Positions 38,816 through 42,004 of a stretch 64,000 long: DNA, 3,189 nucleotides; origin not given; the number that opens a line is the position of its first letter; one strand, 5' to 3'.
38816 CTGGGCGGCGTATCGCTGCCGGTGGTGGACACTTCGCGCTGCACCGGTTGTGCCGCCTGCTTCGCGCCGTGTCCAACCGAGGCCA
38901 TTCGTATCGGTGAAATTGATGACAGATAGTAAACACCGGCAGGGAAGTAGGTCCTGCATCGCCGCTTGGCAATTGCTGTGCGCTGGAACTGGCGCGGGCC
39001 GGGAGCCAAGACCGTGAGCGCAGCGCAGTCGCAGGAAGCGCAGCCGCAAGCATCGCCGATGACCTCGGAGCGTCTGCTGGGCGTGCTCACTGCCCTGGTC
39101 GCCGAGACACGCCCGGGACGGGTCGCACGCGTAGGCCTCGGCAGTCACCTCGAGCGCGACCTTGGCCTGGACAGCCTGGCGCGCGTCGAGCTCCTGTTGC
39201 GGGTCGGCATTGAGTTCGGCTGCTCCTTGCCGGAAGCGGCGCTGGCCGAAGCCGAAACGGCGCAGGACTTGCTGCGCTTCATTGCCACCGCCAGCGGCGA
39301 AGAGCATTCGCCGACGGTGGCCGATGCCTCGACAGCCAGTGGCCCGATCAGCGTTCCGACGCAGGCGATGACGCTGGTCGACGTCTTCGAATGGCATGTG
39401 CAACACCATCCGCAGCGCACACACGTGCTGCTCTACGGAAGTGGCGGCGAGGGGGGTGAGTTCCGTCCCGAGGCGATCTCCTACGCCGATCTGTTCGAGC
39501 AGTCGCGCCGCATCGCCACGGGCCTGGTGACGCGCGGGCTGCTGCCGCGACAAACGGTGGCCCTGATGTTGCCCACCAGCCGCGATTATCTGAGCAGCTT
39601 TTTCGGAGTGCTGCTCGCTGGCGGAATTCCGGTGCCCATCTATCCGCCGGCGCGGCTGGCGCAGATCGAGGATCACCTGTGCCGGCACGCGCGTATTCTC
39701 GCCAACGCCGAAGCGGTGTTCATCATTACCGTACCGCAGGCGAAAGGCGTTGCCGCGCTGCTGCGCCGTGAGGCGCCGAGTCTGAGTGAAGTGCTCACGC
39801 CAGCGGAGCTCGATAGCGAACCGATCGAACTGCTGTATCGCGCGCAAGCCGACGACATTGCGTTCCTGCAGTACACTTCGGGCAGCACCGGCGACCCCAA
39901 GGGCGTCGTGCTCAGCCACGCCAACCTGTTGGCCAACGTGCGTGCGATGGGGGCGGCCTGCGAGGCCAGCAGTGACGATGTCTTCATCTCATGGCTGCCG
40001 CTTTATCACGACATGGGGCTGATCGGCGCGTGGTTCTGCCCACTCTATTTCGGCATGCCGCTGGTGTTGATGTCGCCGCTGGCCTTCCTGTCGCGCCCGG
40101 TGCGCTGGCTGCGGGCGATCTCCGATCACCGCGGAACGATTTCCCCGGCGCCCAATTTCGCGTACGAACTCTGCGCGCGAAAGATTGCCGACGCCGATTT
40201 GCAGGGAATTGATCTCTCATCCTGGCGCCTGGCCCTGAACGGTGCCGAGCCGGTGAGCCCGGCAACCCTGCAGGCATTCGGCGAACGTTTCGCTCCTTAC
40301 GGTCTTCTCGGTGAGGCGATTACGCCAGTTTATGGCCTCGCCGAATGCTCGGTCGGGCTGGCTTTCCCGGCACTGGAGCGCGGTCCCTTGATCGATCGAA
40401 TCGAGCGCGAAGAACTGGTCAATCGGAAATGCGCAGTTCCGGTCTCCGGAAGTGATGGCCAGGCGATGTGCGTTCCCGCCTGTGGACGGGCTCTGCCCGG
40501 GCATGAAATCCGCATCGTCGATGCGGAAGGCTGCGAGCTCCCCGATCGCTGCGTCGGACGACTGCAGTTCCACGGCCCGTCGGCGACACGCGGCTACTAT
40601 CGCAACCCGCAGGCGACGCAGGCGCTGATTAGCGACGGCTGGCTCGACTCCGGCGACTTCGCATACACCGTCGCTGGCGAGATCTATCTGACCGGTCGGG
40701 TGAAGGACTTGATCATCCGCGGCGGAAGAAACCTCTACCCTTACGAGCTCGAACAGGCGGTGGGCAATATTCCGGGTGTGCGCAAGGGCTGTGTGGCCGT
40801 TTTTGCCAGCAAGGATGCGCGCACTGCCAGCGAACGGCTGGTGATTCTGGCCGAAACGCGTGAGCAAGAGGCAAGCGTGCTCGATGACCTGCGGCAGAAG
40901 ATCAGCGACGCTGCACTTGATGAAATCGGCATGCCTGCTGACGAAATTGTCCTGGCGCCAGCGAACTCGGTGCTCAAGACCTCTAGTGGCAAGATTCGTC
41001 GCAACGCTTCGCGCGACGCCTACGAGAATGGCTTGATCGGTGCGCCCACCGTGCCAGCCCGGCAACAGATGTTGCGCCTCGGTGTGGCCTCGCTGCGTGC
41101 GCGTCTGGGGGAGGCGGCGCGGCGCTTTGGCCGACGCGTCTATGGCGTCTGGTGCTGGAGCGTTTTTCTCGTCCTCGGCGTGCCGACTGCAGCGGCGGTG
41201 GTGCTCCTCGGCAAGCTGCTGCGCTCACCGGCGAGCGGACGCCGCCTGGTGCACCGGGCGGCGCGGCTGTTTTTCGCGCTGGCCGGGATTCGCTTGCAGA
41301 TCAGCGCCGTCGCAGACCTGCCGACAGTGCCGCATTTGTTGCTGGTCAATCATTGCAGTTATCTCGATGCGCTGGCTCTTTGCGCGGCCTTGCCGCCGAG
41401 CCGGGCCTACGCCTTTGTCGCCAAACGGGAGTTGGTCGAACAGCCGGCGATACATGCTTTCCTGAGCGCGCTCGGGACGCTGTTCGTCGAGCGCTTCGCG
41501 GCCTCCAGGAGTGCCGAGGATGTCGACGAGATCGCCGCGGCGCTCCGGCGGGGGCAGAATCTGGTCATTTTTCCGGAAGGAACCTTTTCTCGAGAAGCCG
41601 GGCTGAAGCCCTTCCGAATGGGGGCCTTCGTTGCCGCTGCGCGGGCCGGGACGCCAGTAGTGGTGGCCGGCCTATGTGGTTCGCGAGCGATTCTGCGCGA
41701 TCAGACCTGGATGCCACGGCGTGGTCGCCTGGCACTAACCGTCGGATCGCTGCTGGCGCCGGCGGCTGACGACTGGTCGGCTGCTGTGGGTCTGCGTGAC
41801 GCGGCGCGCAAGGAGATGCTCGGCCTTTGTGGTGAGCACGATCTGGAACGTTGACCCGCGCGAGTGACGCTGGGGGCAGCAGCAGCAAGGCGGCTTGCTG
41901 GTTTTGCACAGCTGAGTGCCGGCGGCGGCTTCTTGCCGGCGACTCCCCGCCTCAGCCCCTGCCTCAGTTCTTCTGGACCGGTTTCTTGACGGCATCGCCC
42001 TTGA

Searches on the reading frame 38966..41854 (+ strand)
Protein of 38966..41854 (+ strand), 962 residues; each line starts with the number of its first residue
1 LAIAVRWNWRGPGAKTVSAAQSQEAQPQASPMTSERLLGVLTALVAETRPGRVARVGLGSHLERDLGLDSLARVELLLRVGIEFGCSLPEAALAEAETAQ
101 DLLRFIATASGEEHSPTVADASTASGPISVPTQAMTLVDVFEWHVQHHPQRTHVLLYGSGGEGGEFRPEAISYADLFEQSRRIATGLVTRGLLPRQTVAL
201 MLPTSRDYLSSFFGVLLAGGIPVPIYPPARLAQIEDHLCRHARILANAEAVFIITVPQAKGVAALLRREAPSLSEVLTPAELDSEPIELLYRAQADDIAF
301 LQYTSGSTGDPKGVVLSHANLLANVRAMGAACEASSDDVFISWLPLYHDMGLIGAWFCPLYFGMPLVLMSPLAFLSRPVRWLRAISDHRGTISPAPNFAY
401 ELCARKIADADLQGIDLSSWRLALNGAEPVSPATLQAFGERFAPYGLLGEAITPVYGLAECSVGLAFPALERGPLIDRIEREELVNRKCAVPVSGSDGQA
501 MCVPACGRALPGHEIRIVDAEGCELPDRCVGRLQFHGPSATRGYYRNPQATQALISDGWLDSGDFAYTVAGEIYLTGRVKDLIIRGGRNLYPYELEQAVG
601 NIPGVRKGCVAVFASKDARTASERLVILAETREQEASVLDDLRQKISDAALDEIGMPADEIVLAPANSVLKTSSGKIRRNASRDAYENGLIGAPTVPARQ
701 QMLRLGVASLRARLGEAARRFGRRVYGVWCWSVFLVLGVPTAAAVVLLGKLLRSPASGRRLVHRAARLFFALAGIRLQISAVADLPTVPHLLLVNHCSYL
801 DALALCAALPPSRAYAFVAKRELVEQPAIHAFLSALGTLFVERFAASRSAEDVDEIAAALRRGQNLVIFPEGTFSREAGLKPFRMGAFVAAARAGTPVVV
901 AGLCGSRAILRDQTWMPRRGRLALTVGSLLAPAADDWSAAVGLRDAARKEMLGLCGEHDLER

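Call 118: search_protein_families(library=pfam, proteins=[window:38966-41854:+], max_evalue=0.00001)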
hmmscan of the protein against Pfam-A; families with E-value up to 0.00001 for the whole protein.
window:38966-41854:+ (962 aa): 3 families
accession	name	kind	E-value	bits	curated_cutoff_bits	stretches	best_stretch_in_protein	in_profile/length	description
PF00501.34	AMP-binding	-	4.3e-72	243.5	29.9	1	141-545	1-384/384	AMP-binding enzyme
PF01553.26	Acyltransferase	-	4.6e-22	78.7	23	1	785-899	10-127/132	Acyltransferase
PF00550.31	PP-binding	-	5.6e-07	30.2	20.8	1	55-106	17-67/67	Phosphopantetheine attachment site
